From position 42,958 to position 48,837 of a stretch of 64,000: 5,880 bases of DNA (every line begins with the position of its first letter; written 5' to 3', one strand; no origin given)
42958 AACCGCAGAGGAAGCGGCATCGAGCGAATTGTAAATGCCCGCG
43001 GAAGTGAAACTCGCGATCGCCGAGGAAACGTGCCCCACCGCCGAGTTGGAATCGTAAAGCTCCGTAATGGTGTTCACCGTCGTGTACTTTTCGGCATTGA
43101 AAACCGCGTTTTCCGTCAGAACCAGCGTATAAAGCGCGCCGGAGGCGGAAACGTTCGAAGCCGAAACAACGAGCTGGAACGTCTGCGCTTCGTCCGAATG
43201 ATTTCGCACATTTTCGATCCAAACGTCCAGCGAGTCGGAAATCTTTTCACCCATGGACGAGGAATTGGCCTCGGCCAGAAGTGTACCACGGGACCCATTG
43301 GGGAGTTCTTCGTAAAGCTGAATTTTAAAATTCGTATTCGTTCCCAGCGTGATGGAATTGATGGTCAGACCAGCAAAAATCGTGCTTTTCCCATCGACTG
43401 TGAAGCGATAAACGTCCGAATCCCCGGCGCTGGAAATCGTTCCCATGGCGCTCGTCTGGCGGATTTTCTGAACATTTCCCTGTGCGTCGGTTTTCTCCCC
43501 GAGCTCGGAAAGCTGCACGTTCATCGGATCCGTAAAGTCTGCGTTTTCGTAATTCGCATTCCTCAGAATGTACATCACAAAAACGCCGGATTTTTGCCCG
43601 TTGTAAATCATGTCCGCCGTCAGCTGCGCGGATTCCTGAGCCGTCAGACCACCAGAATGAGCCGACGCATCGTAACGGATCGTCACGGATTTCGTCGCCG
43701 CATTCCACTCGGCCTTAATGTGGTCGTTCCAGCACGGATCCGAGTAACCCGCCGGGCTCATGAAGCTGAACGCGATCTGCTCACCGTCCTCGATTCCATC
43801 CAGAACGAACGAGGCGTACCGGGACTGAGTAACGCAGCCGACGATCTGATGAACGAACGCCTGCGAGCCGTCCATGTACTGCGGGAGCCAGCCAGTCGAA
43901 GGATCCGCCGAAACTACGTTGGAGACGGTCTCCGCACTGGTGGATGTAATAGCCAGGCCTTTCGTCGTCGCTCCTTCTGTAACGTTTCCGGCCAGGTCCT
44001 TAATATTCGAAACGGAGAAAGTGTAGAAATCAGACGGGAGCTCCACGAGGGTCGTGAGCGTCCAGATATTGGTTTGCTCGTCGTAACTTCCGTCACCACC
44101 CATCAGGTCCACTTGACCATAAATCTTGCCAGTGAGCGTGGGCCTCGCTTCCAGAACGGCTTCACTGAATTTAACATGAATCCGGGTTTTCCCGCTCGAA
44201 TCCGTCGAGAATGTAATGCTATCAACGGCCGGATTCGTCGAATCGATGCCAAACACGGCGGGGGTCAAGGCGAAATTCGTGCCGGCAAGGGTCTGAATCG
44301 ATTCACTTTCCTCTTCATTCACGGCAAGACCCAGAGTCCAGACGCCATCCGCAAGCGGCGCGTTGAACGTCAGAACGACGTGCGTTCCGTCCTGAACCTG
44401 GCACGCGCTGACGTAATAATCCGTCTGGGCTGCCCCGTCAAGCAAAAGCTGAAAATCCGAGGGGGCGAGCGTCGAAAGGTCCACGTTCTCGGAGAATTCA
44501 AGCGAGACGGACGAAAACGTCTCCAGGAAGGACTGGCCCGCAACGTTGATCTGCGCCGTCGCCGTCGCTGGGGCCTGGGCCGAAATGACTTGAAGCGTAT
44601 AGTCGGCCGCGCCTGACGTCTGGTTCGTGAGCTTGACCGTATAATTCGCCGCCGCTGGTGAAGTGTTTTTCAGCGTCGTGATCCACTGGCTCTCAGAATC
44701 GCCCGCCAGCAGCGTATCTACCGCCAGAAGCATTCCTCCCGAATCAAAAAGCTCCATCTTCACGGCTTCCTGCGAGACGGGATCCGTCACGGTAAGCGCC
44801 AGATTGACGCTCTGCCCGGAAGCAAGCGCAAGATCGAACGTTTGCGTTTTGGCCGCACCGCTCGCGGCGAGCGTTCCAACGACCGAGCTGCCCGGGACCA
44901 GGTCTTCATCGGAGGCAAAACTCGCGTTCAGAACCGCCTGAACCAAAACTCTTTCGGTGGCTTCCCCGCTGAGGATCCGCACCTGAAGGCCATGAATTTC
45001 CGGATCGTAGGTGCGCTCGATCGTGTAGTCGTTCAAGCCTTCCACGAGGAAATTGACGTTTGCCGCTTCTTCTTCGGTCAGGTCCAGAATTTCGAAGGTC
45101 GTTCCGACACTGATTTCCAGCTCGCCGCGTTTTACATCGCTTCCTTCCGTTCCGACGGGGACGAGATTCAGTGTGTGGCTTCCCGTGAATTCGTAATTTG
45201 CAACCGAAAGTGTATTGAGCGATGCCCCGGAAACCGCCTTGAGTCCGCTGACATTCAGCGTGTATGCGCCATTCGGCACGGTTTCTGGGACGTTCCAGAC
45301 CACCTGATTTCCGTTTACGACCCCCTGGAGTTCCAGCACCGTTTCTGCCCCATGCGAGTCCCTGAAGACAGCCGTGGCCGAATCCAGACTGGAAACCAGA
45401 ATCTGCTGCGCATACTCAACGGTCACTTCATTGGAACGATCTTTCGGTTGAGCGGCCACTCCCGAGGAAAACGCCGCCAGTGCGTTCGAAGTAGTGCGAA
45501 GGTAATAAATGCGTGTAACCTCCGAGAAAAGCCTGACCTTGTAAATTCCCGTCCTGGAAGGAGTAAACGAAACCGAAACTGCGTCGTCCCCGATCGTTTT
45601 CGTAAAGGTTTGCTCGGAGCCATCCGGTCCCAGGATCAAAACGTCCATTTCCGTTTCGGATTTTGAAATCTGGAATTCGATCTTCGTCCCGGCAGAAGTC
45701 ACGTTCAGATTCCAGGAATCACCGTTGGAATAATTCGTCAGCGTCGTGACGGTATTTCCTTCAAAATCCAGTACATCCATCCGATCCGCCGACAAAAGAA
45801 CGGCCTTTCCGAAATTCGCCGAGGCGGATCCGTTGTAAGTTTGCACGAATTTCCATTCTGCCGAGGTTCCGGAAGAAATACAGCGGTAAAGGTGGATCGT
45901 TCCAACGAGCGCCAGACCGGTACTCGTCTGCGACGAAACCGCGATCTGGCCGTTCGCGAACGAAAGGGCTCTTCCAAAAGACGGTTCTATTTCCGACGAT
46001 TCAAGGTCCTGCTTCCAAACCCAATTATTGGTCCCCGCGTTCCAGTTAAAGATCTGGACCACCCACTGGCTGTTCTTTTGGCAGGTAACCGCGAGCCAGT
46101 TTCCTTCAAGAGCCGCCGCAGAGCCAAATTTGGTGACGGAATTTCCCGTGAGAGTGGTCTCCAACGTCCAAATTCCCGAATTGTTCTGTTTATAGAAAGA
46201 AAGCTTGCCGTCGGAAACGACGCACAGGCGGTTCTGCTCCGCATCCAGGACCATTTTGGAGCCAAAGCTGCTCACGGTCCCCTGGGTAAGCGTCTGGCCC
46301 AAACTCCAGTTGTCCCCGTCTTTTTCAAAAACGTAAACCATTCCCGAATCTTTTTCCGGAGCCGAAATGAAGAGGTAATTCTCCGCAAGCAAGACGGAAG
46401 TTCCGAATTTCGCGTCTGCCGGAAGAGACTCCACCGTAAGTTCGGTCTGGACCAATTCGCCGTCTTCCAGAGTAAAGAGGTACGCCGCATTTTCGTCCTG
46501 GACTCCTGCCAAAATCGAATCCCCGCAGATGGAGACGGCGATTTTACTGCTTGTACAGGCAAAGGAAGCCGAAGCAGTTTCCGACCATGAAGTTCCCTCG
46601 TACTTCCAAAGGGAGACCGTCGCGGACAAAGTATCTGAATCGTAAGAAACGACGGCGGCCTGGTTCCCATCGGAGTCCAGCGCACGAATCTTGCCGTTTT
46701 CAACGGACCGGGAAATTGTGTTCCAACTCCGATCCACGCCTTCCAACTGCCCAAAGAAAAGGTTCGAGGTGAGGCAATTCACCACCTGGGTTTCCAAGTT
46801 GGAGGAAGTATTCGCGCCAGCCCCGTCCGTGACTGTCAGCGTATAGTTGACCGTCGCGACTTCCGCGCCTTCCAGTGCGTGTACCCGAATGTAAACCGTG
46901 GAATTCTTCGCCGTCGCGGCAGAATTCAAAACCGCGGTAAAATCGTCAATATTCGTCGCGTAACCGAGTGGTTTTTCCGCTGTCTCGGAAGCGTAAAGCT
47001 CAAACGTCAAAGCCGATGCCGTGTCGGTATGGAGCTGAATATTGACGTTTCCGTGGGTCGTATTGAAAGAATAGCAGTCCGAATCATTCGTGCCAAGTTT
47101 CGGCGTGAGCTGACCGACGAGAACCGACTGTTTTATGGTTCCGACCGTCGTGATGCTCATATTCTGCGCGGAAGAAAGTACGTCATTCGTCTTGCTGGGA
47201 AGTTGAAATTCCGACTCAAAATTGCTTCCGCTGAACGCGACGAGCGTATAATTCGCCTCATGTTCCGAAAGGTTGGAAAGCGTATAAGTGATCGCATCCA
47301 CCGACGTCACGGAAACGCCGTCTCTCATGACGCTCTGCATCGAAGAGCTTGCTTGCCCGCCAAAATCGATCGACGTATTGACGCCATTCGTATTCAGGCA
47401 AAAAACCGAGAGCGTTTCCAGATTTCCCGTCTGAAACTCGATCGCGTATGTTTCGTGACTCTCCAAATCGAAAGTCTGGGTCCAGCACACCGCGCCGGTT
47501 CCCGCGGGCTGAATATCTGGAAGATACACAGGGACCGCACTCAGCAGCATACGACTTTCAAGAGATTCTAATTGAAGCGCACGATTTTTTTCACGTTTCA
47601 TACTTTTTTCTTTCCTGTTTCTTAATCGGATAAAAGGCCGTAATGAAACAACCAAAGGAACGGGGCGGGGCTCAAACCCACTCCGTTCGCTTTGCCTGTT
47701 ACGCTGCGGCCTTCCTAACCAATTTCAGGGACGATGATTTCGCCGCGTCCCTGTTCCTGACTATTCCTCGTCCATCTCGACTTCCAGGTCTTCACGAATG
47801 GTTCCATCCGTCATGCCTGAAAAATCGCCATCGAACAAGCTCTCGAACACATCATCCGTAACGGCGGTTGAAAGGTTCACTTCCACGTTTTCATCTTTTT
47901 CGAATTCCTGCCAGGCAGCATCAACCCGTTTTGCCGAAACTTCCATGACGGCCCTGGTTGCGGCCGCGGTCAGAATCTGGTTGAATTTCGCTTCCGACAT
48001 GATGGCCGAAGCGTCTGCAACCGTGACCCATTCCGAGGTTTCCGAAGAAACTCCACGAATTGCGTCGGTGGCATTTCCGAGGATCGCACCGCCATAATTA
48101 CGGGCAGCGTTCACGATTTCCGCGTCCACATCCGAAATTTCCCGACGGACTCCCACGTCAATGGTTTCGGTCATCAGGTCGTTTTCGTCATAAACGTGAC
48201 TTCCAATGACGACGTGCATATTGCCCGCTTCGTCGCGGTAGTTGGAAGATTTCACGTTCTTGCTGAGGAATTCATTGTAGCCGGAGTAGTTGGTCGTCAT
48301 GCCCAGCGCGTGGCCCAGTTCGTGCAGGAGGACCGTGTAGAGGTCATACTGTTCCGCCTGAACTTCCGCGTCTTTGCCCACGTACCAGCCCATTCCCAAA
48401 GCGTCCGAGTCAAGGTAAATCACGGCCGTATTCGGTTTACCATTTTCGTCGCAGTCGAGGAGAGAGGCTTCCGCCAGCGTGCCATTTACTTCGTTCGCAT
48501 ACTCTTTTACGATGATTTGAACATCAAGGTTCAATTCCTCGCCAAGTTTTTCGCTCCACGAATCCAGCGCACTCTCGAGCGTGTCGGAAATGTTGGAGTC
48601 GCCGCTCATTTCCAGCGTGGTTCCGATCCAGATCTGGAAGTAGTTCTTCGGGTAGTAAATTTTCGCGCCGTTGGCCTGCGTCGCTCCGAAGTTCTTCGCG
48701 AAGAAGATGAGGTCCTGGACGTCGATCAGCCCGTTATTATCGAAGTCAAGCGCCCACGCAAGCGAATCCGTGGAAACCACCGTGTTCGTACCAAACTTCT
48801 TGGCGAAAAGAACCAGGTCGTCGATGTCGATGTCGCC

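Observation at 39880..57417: Tandem pair of giant genes (about 3,218 and 2,573 aa) with the same end architecture: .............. head, cohesin-like plus dockerin tail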

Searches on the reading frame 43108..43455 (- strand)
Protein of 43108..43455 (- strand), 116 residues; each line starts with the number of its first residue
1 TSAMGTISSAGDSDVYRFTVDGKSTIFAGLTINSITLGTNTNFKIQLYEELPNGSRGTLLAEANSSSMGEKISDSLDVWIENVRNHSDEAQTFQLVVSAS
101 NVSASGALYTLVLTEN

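Call 84: search_protein_families(library=pfam, proteins=[window:43108-43455:-], max_evalue=10)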
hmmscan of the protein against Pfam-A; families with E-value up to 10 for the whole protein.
seq(116 aa): 1 family
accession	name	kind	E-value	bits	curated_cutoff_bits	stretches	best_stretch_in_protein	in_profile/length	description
PF04151.21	PPC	-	0.051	14.9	25.9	1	12-66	1-45/70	Bacterial pre-peptidase C-terminal domain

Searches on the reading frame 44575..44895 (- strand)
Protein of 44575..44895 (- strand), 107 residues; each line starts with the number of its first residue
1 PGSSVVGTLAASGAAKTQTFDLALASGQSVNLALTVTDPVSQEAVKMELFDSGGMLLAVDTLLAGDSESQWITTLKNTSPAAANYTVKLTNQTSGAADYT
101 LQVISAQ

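Call 84: search_protein_families(library=pfam, proteins=[window:44575-44895:-], max_evalue=10)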
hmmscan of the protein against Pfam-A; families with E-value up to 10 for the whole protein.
seq(107 aa): 2 families
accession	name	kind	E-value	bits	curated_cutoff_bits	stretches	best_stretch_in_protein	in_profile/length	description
PF20377.3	DUF6672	-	0.078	13.2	24.3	1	22-84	73-139/152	Family of unknown function (DUF6672)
PF17957.7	Big_7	-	0.2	12.8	24.1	1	25-88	15-69/70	Bacterial Ig domain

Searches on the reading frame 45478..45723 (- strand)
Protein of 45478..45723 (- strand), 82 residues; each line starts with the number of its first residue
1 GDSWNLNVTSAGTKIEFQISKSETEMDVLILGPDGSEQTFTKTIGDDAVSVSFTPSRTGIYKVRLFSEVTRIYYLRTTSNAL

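Call 84: search_protein_families(library=pfam, proteins=[window:45478-45723:-], max_evalue=10)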
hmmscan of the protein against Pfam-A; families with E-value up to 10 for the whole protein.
seq(82 aa): 5 families
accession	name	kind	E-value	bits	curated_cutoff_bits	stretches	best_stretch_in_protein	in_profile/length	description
PF00630.25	Filamin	-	0.0013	19.9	26.9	1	10-65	18-80/93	Filamin/ABP280 repeat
PF04151.21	PPC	-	0.021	16.1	25.9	1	2-66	3-69/70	Bacterial pre-peptidase C-terminal domain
PF18521.6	TAD2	-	0.044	14.2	31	1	26-42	6-22/25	Transactivation domain 2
PF23265.1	Ig-like_KY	-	0.099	13.2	27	1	12-67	46-99/129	KY-like, immunoglobulin-like domain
PF00801.26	PKD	-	0.16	12.5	23.5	1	8-65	10-63/80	PKD domain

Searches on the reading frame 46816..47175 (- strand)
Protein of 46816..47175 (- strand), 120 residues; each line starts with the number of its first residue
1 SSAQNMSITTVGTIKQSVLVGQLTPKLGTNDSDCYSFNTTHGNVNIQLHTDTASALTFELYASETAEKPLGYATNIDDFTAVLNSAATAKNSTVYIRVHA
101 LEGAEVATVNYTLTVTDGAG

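Call 84: search_protein_families(library=pfam, proteins=[window:46816-47175:-], max_evalue=10)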
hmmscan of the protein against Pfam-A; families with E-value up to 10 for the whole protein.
seq(120 aa): 1 family
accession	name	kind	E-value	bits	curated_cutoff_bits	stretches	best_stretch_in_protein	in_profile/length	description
PF05229.21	SCPU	-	0.0029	18.4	22.4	1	46-116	69-136/138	Spore Coat Protein U domain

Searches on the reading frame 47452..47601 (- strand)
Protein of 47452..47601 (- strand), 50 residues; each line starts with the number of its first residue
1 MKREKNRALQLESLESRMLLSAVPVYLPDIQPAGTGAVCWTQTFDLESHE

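Call 85: search_protein_families(library=ncbifam, proteins=[window:47452-47601:-], max_evalue=10)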
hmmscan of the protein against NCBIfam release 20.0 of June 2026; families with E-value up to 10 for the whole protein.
seq(50 aa): 1 family
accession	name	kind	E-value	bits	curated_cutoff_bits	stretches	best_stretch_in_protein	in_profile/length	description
NF012209.1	LEPR-8K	domain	0.00076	19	17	1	9-27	1-19/24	LEPR-XLL domain-containing protein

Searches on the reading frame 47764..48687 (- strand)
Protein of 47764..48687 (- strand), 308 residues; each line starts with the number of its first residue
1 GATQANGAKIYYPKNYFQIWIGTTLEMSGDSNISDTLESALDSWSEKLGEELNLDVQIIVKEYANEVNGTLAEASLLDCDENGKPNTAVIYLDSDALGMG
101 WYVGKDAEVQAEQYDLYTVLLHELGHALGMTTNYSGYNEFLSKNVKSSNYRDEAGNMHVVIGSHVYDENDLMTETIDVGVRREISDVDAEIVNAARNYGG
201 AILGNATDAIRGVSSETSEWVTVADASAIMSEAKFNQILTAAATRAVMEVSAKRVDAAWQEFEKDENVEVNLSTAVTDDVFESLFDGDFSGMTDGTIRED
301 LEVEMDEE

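Call 8: search_protein_families(library=pfam, proteins=[window:47764-48687:-], max_evalue=10)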
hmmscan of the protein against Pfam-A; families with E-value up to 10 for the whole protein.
seq(308 aa): 6 families
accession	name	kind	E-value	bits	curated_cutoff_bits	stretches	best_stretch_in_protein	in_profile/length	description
PF00413.30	Peptidase_M10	-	3.5e-05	24.2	24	1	67-131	70-123/159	Matrixin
PF13583.11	Reprolysin_4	-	0.0018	18.4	22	1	21-145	44-164/203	Metallo-peptidase family M12B Reprolysin-like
PF02031.22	Peptidase_M7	-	0.0052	17.3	25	1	91-138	55-100/133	Streptomyces extracellular neutral proteinase (M7) family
PF04984.19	Phage_sheath_1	-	0.01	16.1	31.4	1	29-84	27-75/168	Phage tail sheath protein subtilisin-like domain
PF11673.13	DUF3269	-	0.1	13.4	25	1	134-174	6-46/73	Protein of unknown function (DUF3269)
PF09136.16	Glucodextran_B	-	0.32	11.4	27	1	201-258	12-71/83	Glucodextranase, domain B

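Call 61: search_solved_structures(query=A4, max_evalue=1, show_alignments=2)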
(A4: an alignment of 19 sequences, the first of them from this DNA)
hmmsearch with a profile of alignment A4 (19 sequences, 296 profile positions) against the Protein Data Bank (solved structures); distinct sequences matched with E-value up to 1: 28.
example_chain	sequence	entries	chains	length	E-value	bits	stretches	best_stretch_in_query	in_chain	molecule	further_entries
1rm8_A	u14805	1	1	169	0.006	19.7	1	96-122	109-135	Matrix metalloproteinase-16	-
2xs3_A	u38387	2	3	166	0.0072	19.5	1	96-120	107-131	KARILYSIN PROTEASE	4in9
2xs4_A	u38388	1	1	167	0.0073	19.4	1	96-120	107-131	KARILYSIN PROTEASE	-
8b2q_A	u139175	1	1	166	0.0083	19.3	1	96-120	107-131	Karilysin long form Kly38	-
2jsd_A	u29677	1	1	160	0.02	18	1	102-121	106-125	Matrix metalloproteinase-20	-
1c7k_A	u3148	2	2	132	0.042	17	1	94-124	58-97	ZINC ENDOPROTEASE | ZINC PROTEASE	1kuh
4hx3_A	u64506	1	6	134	0.043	16.9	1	94-124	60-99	Extracellular small neutral protease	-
1cxv_A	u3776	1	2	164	0.14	15.3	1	94-120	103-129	PROTEIN (COLLAGENASE-3)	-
1q3a_A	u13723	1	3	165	0.21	14.7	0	97-119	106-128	Stromelysin-2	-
1fbl_A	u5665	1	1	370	0.23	14.5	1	100-121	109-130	FIBROBLAST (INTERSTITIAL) COLLAGENASE (MMP-1)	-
8weo_B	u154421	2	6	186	0.24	14.5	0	81-119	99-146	Fragilysin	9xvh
1hv5_A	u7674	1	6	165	0.26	14.3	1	99-119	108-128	STROMELYSIN 3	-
6th1_R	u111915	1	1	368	0.27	14.3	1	155-245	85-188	Immediate early protein 1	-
4r3v_A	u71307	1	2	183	0.44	13.6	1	96-120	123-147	Karilysin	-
3v96_B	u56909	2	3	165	0.46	13.5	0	97-119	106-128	Stromelysin-2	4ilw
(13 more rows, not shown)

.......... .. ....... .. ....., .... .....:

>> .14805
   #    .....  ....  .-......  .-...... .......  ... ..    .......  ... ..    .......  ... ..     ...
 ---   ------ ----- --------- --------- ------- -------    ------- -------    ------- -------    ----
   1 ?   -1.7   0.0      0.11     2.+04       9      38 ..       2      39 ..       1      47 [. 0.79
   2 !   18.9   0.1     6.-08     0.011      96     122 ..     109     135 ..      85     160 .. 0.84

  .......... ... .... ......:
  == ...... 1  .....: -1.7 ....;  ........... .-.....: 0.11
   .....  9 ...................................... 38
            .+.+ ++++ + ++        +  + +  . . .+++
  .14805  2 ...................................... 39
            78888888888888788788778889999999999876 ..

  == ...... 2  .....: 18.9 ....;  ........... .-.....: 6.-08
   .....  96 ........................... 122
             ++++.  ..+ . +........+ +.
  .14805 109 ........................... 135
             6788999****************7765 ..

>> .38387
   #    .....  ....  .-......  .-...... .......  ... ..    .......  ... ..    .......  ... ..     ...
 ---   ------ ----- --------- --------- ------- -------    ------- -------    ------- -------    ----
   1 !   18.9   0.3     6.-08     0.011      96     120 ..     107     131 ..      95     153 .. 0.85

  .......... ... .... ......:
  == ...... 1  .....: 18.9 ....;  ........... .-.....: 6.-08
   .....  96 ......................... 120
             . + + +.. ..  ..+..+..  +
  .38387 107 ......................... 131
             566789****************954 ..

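Call 67: predict_structure(alignment_id=A4)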
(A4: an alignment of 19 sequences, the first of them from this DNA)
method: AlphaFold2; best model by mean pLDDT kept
length: 300 residues; sequences in the alignment: 19
mean_pLDDT: 76.4   pTM: 0.66
mean pLDDT of the five models: 76.4, 76.3, 76.0, 75.4, 72.7
residues with pLDDT >= 90: 143; 70-90: 51; 50-70: 47; < 50: 59
segments of 3 or more residues with pLDDT < 50: 1-21, 209-224, 284-300
pLDDT, mean of each block of 10 residues (from residue 1): 31 32 79 97 93 83 94 96 91 85 92 98 97 95 96 96 96 97 98 90 74 38 51 63 71 66 52 53 46 39
secondary structure, 60 per line:
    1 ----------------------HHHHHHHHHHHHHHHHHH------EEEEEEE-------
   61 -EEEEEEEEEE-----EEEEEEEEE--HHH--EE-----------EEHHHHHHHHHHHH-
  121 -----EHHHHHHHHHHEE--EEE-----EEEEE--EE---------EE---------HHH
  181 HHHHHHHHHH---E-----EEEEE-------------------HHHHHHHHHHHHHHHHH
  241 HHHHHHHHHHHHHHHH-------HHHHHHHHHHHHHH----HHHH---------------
elements in order: H23-40 E47-53 E62-71 E77-85 H108-119 H127-136 E141-143 E149-153 H178-190 E200-204 H224-256 H264-277 H282-285

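Call 70: fold_search(model_id=the predicted structure, library=pdb)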
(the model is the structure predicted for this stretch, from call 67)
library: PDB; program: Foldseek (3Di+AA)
matches with E <= 10: 102; with E <= 0.001: 0
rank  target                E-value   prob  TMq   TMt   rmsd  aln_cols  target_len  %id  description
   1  1hv5_B                1.2e-03  1.00  0.34  0.60   5.4       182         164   18  CRYSTAL STRUCTURE OF THE STROMELYSIN-3 (MMP-11) CATALYTIC DOMAIN COMPLEXED WITH A PHOSPHINIC INHIBITOR (released 2001-03-28)
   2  7xgj_A                5.0e-03  0.99  0.31  0.52   7.9       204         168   17  Crystal structure of human MMP-2 catalytic domain in complex with inhibitor (released 2022-06-29)
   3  3ayu_A                6.4e-03  1.00  0.32  0.56   6.5       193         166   16  Crystal structure of MMP-2 active site mutant in complex with APP-drived decapeptide inhibitor (released 2011-08-03)
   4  1lml                  6.8e-03  0.98  0.30  0.20   5.8       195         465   14  LEISHMANOLYSIN (released 1997-09-17)
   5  5i2z_D                1.0e-02  1.00  0.33  0.60   6.0       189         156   14  Crystal structure of the catalytic domain of MMP-12 in complex with a selective sugar-conjugated triazole-linked carbo (released 2016-07-06)
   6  1you_B                1.3e-02  0.98  0.33  0.55  10.2       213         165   15  Crystal structure of the catalytic domain of MMP-13 complexed with a potent pyrimidinetrione inhibitor (released 2005-03-15)
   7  1ztq_A                1.5e-02  0.99  0.32  0.55   5.9       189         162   16  Crystal structure of the catalytic domain of MMP-13 complexed with WAY-033 (released 2006-05-30)
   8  1ztq_B                1.6e-02  0.99  0.32  0.56   5.7       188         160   16  Crystal structure of the catalytic domain of MMP-13 complexed with WAY-033 (released 2006-05-30)
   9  6esm                  1.7e-02  0.99  0.33  0.59   6.3       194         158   18  Crystal structure of MMP9 in complex with inhibitor BE4. (released 2018-05-16)
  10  1bzs                  1.8e-02  0.98  0.31  0.53   6.2       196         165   14  CRYSTAL STRUCTURE OF MMP8 COMPLEXED WITH HMR2909 (released 2000-05-31)
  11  3kry_A                1.9e-02  0.95  0.30  0.51  11.2       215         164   14  Crystal structure of MMP-13 in complex with SC-78080 (released 2010-10-06)
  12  6mav_A                2.0e-02  0.98  0.30  0.52   5.7       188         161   17  Complex of tissue inhibitor of metalloproteinase-1 (TIMP-1) mutant L34G with matrix metalloproteinase-3 catalytic doma (released 2019-05-15)
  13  5l7f_A                3.0e-02  0.96  0.29  0.52   7.1       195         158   14  Crystal structure of MMP12 mutant K421A in complex with RXP470.1 conjugated with fluorophore Cy5,5 in space group P21. (released 2016-09-14)
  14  2jsd_MODEL_1_A        3.0e-02  0.90  0.22  0.39   5.9       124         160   22  Solution structure of MMP20 complexed with NNGH (released 2007-11-20)
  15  1ros_A                3.1e-02  0.99  0.34  0.60   5.7       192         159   15  Crystal structure of MMP-12 complexed to 2-(1,3-dioxo-1,3-dihydro-2H-isoindol-2-yl)ethyl-4-(4-ethoxy[1,1-biphenyl]-4-y (released 2004-12-07)
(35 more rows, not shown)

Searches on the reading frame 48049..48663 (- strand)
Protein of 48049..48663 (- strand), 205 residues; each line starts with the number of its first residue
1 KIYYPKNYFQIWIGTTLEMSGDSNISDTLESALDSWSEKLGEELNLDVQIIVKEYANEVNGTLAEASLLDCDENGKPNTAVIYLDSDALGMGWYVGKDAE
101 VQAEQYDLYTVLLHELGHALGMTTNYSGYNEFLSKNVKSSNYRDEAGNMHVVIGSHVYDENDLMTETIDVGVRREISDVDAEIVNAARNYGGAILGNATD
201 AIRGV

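Call 85: search_protein_families(library=ncbifam, proteins=[window:48049-48663:-], max_evalue=10)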
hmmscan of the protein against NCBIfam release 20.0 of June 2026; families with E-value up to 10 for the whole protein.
seq(205 aa): 3 families
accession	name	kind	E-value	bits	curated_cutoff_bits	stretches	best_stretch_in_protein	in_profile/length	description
NF038122.1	metallo_LGF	subfamily_domain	1.9e-08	34.7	80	1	51-136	89-171/274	NF038122 family metalloprotease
NF033628.1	snapalysin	exception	0.0016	18.3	300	1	83-129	125-169/207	snapalysin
TIGR03296.1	M6dom_TIGR03296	domain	0.02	14.8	110.8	1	99-128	156-186/286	M6 family metalloprotease domain-containing protein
